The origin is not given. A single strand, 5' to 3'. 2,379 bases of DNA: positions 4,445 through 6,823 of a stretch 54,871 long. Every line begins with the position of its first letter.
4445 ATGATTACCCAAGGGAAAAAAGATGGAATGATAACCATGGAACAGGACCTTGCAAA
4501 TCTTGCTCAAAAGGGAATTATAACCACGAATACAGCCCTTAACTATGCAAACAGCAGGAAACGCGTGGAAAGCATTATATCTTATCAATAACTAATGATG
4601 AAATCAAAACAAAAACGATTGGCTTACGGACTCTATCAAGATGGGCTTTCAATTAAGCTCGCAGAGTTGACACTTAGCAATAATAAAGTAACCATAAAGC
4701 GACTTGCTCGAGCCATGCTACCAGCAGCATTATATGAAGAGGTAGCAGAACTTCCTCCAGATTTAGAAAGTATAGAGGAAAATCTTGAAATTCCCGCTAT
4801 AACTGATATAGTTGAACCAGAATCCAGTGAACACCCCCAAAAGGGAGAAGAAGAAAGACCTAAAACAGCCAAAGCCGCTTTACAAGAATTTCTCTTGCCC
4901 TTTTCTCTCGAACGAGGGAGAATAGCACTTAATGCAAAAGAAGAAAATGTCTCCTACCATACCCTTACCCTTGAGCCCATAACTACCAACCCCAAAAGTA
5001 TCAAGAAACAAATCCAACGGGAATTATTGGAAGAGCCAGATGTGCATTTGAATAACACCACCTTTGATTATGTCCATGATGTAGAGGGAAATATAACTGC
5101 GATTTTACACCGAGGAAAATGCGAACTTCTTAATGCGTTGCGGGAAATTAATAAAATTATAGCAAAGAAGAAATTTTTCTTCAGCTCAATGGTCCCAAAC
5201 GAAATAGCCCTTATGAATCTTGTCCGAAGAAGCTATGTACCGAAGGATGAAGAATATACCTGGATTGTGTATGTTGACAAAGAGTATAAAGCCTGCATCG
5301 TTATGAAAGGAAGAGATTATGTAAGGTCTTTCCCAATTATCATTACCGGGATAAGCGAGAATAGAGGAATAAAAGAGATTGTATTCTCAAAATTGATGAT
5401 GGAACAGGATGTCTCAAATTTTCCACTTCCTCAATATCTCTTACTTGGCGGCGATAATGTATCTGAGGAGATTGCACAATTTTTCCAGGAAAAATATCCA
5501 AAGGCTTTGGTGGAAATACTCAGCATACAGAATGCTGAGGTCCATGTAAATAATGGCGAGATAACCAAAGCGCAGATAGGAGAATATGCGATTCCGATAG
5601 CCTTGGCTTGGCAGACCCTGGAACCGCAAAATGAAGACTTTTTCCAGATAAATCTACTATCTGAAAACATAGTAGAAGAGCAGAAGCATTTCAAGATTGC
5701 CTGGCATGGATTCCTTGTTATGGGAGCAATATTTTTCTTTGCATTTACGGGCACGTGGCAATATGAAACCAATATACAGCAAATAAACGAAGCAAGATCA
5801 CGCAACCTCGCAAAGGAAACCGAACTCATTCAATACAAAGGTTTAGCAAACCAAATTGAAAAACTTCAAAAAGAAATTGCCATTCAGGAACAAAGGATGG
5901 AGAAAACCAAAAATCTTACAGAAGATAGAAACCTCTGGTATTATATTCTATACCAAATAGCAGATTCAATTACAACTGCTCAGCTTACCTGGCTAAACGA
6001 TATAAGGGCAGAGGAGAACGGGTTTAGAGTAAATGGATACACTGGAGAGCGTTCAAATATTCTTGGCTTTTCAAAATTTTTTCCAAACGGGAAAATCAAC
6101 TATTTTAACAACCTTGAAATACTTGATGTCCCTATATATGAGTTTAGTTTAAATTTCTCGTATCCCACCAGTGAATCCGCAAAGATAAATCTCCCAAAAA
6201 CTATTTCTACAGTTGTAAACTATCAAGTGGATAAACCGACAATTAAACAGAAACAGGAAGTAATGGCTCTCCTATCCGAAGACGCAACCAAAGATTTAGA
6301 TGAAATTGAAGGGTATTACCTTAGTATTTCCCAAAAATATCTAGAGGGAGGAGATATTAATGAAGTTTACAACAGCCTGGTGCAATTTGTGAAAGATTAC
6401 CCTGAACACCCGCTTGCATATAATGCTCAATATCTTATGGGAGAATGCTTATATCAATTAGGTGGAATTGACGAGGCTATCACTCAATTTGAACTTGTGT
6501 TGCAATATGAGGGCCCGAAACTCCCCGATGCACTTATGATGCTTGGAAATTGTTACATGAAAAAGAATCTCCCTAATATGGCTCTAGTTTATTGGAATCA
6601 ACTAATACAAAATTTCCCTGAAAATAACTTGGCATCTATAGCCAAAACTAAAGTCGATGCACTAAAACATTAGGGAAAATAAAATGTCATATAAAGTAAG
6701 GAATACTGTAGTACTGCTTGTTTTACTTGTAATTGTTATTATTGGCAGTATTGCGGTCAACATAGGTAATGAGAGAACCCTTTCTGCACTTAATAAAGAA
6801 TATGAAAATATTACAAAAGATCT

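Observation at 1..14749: One co-directional ~14.7 kb gene string joins a compacted type IV pilus machine to T9SS-sorted surface proteins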

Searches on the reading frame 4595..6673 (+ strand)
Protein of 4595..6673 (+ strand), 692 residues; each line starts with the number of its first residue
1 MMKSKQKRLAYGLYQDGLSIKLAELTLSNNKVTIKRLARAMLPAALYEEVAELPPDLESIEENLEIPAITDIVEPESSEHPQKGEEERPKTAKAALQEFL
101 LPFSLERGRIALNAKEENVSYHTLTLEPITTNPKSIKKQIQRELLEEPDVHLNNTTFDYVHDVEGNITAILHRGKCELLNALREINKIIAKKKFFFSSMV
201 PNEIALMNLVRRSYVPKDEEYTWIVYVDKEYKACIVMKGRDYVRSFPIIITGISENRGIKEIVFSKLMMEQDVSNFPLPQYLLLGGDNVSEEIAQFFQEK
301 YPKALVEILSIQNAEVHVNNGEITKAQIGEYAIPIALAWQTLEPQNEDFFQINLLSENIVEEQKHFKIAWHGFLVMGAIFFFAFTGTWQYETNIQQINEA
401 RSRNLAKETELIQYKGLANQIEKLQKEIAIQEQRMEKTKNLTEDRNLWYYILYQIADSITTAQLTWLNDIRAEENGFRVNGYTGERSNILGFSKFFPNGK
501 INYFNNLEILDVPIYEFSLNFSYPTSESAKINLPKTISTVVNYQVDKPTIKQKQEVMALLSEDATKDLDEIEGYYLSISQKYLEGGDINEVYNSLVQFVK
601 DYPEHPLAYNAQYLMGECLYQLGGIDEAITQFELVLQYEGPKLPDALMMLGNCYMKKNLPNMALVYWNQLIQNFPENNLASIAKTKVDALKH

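Call 3: search_protein_families(library=pfam, proteins=[window:4595-6673:+], max_evalue=0.01)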
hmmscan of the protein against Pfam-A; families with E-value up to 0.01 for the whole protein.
window:4595-6673:+ (692 aa): 7 families
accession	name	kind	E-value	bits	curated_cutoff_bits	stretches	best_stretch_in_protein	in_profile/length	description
PF13174.12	TPR_6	-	2.3e-07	31.5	26.3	1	645-676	1-32/33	Tetratricopeptide repeat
PF07719.23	TPR_2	-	5.3e-07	29.7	27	0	644-677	1-34/34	Tetratricopeptide repeat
PF12895.13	ANAPC3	-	7.7e-06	26.6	27.2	1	579-632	30-79/82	Anaphase-promoting complex, cyclosome, subunit 3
PF00515.34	TPR_1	-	2.2e-05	24.5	27.8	1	644-677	1-34/34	Tetratricopeptide repeat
PF13432.12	TPR_16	-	0.00033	21.5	32.7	0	596-642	21-63/65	Tetratricopeptide repeat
PF14559.12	TPR_19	-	0.00058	20.6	25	0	586-636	5-52/68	Tetratricopeptide repeat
PF13181.12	TPR_8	-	0.0046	17.4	25.7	0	610-637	2-29/34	Tetratricopeptide repeat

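Call 6: search_protein_families(library=ncbifam, proteins=[window:4595-6673:+], max_evalue=0.01)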
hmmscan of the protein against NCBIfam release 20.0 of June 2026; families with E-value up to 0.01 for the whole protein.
window:4595-6673:+ (692 aa): 7 families
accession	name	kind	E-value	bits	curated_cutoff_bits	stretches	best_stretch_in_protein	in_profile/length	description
TIGR02795.1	tol_pal_ybgF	equivalog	4.5e-19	69.2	90.1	1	579-686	9-118/119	tol-pal system protein YbgF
NF045709.1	Amuc_1101_fam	equivalog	1.4e-08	34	650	1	281-473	288-474/608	Amuc_1101 family PilM-like pilus complex protein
NF008068.0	PRK10803.1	equivalog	4e-08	33.5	383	1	589-690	160-263/263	cell division protein CpoB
TIGR03302.1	OM_YfiO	subfamily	2.2e-05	24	81.4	1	576-691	74-162/239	outer membrane protein assembly factor BamD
TIGR02552.1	LcrH_SycD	equivalog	0.0013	18.4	104.8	1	610-689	51-131/136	SycD/LcrH family type III secretion system chaperone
NF040959.1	MamA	equivalog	0.002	17.6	200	1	573-677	38-138/204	magnetosome protein MamA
TIGR02917.1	PEP_TPR_lipo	equivalog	0.0076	14.2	312.2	0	608-677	294-362/899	XrtA/PEP-CTERM system TPR-repeat protein PrsT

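Call 11: find_homologous_proteins(query=window:4595-6673:+, max_evalue=0.00001)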
Query window:4595-6673:+ (692 aa): 41 proteins with E <= 0.00001 among 8000 candidates.
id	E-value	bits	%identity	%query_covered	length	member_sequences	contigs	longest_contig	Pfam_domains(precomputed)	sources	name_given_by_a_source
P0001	0.0e+0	1453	95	100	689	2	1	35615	PF00515.35,PF12895.14,PF07719.24,PF13174.13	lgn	-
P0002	0.0e+0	1367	90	100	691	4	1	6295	PF00515.35,PF12895.14,PF07719.24,PF13174.13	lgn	-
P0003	4.4e-297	1005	67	100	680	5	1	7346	PF25062.2,PF12895.14,PF13432.13,PF07719.24,PF13174.13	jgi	jgi:TolA-binding protein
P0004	1.3e-192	660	41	100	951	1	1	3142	PF13525.13,PF25062.2,PF13428.13,PF14559.13,PF00515.35,PF12895.14,PF13424.13,PF21033.5,PF13432.13,PF13181.13,PF07719.24,PF13174.13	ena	-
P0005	5.1e-188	645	41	100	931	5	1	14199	PF14559.13,PF13525.13,PF25062.2,PF00515.35,PF12895.14,PF13424.13,PF13432.13,PF13428.13,PF13181.13,PF07719.24,PF13174.13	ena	-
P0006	4.5e-184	632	40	100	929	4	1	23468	PF14559.13,PF13525.13,PF25062.2,PF00515.35,PF12895.14,PF13432.13,PF13181.13,PF07719.24,PF13174.13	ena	-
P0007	4.9e-184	631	41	99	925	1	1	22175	PF13525.13,PF25062.2,PF13428.13,PF14559.13,PF13371.13,PF00515.35,PF12895.14,PF13424.13,PF21033.5,PF13432.13,PF13181.13,PF07719.24,PF13174.13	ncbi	-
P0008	9.3e-179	614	40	100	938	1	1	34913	PF14559.13,PF13525.13,PF00515.35,PF12895.14,PF13428.13,PF13181.13,PF07719.24,PF13174.13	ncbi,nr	ncbi:MAG: tetratricopeptide repeat protein [Candidatus Cloacimonadota bacterium]|nr:tetratricopeptid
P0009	1.3e-178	614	39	99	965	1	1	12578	PF14559.13,PF13525.13,PF25062.2,PF00515.35,PF12895.14,PF13424.13,PF13432.13,PF13428.13,PF13181.13,PF07719.24,PF13174.13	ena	-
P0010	9.8e-164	564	42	99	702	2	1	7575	PF25062.2,PF07719.24,PF13174.13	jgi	jgi:TolA-binding protein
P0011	4.2e-163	562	33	98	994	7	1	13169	PF23914.2,PF13525.13,PF25062.2,PF13176.13,PF13428.13,PF25064.2,PF14559.13,PF00515.35,PF12895.14,PF13424.13,PF13432.13,PF13181.13,PF07719.24,PF13174.13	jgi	-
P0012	4.1e-151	523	34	99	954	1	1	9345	PF13525.13,PF25062.2,PF13428.13,PF14559.13,PF05036.19,PF00515.35,PF12895.14,PF13424.13,PF13432.13,PF13181.13,PF07719.24,PF13174.13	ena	-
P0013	1.5e-147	511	33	100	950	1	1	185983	PF14559.13,PF09976.16,PF00515.35,PF12895.14,PF13424.13,PF13432.13,PF13428.13,PF13181.13,PF07719.24,PF13174.13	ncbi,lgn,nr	ncbi:MAG: tetratricopeptide repeat protein [Candidatus Cloacimonetes bacterium]|nr:tetratricopeptide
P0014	1.9e-139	484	38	99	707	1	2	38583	PF07719.24,PF13174.13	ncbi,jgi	jgi:TolA-binding protein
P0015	1.0e-135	472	38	99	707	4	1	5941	PF07719.24,PF13174.13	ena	-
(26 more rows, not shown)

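Call 12: find_encoding_contigs(protein=P0001, flank=10000, max_places=3)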
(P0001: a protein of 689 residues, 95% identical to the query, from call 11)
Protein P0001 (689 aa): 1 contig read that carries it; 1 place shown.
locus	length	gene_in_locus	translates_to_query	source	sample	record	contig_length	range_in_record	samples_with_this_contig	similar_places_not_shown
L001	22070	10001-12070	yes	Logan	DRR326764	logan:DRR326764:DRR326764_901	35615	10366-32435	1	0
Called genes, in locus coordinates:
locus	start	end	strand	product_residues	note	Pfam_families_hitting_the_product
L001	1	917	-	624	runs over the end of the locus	PF00324:AA_permease, PF03222:Trp_Tyr_perm (weak), PF13520:AA_permease_2, PF00359:PTS_EIIA_2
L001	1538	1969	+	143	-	-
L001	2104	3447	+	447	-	PF28597:T2SSF_N (faint), PF00482:T2SSF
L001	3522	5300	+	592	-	PF00437:T2SSE, PF25199:nSTAND_NTPase5 (weak)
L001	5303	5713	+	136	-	-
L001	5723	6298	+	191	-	-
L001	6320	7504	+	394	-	PF13385:Laminin_G_3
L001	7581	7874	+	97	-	-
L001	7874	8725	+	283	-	PF00072:Response_reg, PF00027:cNMP_binding (weak)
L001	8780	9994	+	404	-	PF00437:T2SSE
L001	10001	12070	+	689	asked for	PF13174:TPR_6 (faint), PF00515:TPR_1 (faint), PF12895:ANAPC3 (faint), PF07719:TPR_2 (faint)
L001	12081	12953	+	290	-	-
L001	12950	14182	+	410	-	PF00263:Secretin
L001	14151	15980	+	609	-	PF01108:Tissue_fac (faint), PF00041:fn3 (faint), PF08309:LVIVD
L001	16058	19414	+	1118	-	PF13229:Beta_helix (weak), PF13620:CarboxypepD_reg (weak), PF18962:Por_Secre_tail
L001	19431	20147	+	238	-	PF18962:Por_Secre_tail (weak)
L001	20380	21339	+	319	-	PF01966:HD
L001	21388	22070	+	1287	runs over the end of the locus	?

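Call 13: find_encoding_contigs(protein=P0013, flank=10000, max_places=3)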
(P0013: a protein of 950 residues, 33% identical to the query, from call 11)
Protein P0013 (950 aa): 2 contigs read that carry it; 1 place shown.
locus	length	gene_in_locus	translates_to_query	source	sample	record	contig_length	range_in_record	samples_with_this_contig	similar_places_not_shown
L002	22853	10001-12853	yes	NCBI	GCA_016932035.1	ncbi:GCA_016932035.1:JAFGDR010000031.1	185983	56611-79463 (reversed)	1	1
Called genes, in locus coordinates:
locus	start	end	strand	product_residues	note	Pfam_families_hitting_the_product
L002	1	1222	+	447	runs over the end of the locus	PF28597:T2SSF_N (faint), PF00482:T2SSF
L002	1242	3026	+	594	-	PF00437:T2SSE, PF25199:nSTAND_NTPase5 (weak)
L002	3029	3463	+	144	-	-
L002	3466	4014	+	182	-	-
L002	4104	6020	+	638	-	PF23981:DUF7305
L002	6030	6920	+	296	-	-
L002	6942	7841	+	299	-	PF25323:6TM_PilS (weak), PF00512:HisKA (weak)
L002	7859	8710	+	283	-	PF00072:Response_reg, PF00027:cNMP_binding (weak)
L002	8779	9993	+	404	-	PF00437:T2SSE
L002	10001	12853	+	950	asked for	PF13174:TPR_6 (faint), PF00515:TPR_1 (faint), PF09976:TPR_21 (faint), PF12895:ANAPC3 (faint), PF13424:TPR_12 (faint), PF07719:TPR_2 (faint), PF13181:TPR_8 (faint), PF13428:TPR_14 (faint), +2 more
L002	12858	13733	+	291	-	-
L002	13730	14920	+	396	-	PF00263:Secretin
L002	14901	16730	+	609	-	PF00041:fn3 (faint), PF08309:LVIVD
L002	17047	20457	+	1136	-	PF05048:NosD (faint), PF13229:Beta_helix, PF02415:Chlam_PMP (faint), PF13229:Beta_helix (weak), PF13620:CarboxypepD_reg, PF13860:FlgD_ig, PF18962:Por_Secre_tail (weak)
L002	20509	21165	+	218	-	-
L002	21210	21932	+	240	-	-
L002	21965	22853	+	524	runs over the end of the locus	PF00989:PAS (weak), PF13426:PAS_9, PF00512:HisKA (weak), PF02518:HATPase_c, PF00072:Response_reg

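Call 16: find_related_loci(query=A1, collection=genome_contigs, flank=10000)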
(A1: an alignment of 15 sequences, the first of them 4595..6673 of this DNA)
Query A1 (692 aa) in genome_contigs; peptide patterns used: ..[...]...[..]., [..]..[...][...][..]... (x = any residue, [..] = any of these).
114 stretches matched a pattern; 62 encode a relative of the query (tblastn E <= 1e-3); 61 distinct loci.
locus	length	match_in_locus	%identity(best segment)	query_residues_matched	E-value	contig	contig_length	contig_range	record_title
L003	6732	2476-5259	41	1-690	1e-169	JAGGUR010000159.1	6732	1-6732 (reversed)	MAG: Candidatus Cloacimonadota bacterium isolate AUK079 PB_MBMC_033_c_000000000133, whole genome shotgun sequence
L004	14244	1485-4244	41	2-689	2e-159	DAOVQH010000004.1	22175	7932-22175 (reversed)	MAG TPA_asm: Candidatus Cloacimonadota bacterium isolate CSMAG_1570 CSMAG_1570_k141_2431039_length_22175_cov_87.4668, wh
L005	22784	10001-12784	40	2-692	2e-156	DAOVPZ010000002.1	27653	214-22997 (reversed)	MAG TPA_asm: Candidatus Cloacimonadota bacterium isolate CSMAG_1562 CSMAG_1562_k141_1039106_length_27653_cov_52.8064, wh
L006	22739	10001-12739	40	1-690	9e-152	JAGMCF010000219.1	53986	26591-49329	MAG: Candidatus Cloacimonadota bacterium isolate RS_16_45 ZL425.bin.45.fa_219, whole genome shotgun sequence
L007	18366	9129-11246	38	2-689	1e-148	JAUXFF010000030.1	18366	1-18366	MAG: Candidatus Cloacimonadota bacterium isolate CSMAG_2896 CSMAG_2896_k117_3655884_length_18366_cov_15.9918, whole geno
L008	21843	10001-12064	36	1-691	1e-142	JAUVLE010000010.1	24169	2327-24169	MAG: Candidatus Cloacimonadota bacterium isolate CSMAG_498 CSMAG_498_k141_957157_length_24169_cov_9.5463, whole genome s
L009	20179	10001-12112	36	1-688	7e-142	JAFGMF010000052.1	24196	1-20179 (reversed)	MAG: Candidatus Cloacimonadota bacterium isolate Zod_Metabat.458 k87_1034631, whole genome shotgun sequence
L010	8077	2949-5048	37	1-690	2e-140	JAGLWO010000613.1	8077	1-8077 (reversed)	MAG: Candidatus Cloacimonadota bacterium isolate RS_12_26 ZL285.bin.26.fa_613, whole genome shotgun sequence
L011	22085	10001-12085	36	1-690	1e-139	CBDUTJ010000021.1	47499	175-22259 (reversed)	MAG TPA_asm: uncultured bacterium isolate SRR22302360_binner13_Refined_49 genome assembly, contig: ERZ25073602.92, whole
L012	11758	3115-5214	35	1-691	1e-137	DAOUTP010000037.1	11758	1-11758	MAG TPA_asm: Candidatus Cloacimonadota bacterium isolate CSMAG_800 CSMAG_800_k141_929275_length_11758_cov_14.8414, whole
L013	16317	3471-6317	34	1-691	3e-136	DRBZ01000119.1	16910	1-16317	MAG TPA_asm: Candidatus Cloacimonadota bacterium isolate HyVt-24 Ga0136651_10000855, whole genome shotgun sequence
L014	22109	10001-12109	36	1-691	1e-135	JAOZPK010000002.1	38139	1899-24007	MAG: Candidatus Cloacimonadota bacterium isolate GMC4.metabat2.199_sub GMC4_598_length_38139_cov_20.087911, whole genome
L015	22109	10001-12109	35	1-691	7e-135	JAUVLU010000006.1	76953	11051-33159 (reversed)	MAG: Candidatus Cloacimonadota bacterium isolate CSMAG_514 CSMAG_514_k141_393998_length_76953_cov_122.9901, whole genome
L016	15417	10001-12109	35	1-691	7e-135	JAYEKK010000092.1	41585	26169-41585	MAG: Candidatus Cloacimonadota bacterium isolate MAG139 MAG139_92, whole genome shotgun sequence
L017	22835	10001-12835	35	1-691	9e-133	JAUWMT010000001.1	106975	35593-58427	MAG: Candidatus Cloacimonadota bacterium isolate CSMAG_2405 CSMAG_2405_k141_30799_length_106975_cov_18.4933, whole genom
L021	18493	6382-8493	35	2-691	2e-129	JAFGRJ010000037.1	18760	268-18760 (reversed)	MAG: Candidatus Cloacimonadota bacterium isolate Zod_Metabat.824 k87_959023, whole genome shotgun sequence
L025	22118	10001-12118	34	9-691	2e-125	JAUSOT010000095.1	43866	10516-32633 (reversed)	MAG: Candidatus Cloacimonadales bacterium isolate E21_maxbin.083 E21_k141_63433, whole genome shotgun sequence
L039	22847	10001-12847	33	5-691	1e-124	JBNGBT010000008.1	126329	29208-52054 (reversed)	MAG: Candidatus Cloacimonadota bacterium isolate MAG213-F140 NODE_8_length_126329_cov_78.646762, whole genome shotgun se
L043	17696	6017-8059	32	4-687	5e-106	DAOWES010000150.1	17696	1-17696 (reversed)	MAG TPA_asm: Candidatus Cloacimonadota bacterium isolate CSMAG_1945 CSMAG_1945_k141_283871_length_17696_cov_9.1013, whol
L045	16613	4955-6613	34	2-535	4e-96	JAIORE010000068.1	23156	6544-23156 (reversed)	MAG: Candidatus Cloacimonadota bacterium isolate SMBSF10 20072_Bin_3_contigs_1_c_000000000259, whole genome shotgun sequ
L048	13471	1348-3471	28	1-690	7e-93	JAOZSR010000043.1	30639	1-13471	MAG: Candidatus Neomarinimicrobiota bacterium isolate GMC6.metabat2.76 GMC6_805_length_30639_cov_13.406258, whole genome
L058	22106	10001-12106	34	2-687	5e-122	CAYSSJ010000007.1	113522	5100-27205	MAG TPA_asm: uncultured Candidatus Cloacimonadota bacterium isolate SRP241341_co1_26 genome assembly, contig: NODE_190_l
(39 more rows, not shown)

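Call 39: search_solved_structures(query=A1, max_evalue=1)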
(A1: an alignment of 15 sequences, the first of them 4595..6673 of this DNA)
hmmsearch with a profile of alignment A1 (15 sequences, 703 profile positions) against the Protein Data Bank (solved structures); distinct sequences matched with E-value up to 1: 100 (the best 60 are shown).
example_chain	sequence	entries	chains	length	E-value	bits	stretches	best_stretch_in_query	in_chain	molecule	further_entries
9qhb_A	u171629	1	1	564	5.3e-29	104.4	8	618-687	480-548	Engineered tetratricopeptide repeat protein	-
8bu0_A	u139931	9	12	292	6.9e-20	74.3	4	618-684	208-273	Consensus tetratricopeptide repeat protein | Crystal structure of an 8-repeat consensus TPR superhelix with Zinc. | Monomer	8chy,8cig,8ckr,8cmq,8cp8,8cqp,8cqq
6g5s_A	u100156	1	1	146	1.3e-17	66.8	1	582-700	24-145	Cell division coordinator CpoB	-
9qhc_A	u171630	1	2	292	5.9e-16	61.3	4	618-683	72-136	Engineered tetratricopeptide repeat protein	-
2xev_A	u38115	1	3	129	2.6e-13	52.5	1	585-702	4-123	YBGF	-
8ch0_A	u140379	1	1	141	1.3e-10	43.6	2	617-682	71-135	Consensus tetratricopeptide repeat protein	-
2fo7_A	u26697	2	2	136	1.6e-10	43.3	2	618-682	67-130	SYNTHETIC CONSENSUS TPR PROTEIN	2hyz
2wqh_A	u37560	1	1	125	1.8e-08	36.6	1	584-692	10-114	CTPR3Y3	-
7obi_A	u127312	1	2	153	8.9e-08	34.3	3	625-688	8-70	CTPR-rv4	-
2q7f_A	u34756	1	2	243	9.6e-08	34.2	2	621-698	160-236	YrrB protein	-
1na0_A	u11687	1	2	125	7.3e-07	31.2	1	585-692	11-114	designed protein CTPR3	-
6v8e_A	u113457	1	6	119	9.5e-07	30.9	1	623-689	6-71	Designed protein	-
6vfi_B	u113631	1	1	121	1.3e-06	30.5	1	623-688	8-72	O43_dn18B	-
6vfh_A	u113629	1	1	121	1.7e-06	30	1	623-689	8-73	T33_dn10A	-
2avp_A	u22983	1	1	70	3.3e-06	29.1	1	620-683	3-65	synthetic consensus TPR protein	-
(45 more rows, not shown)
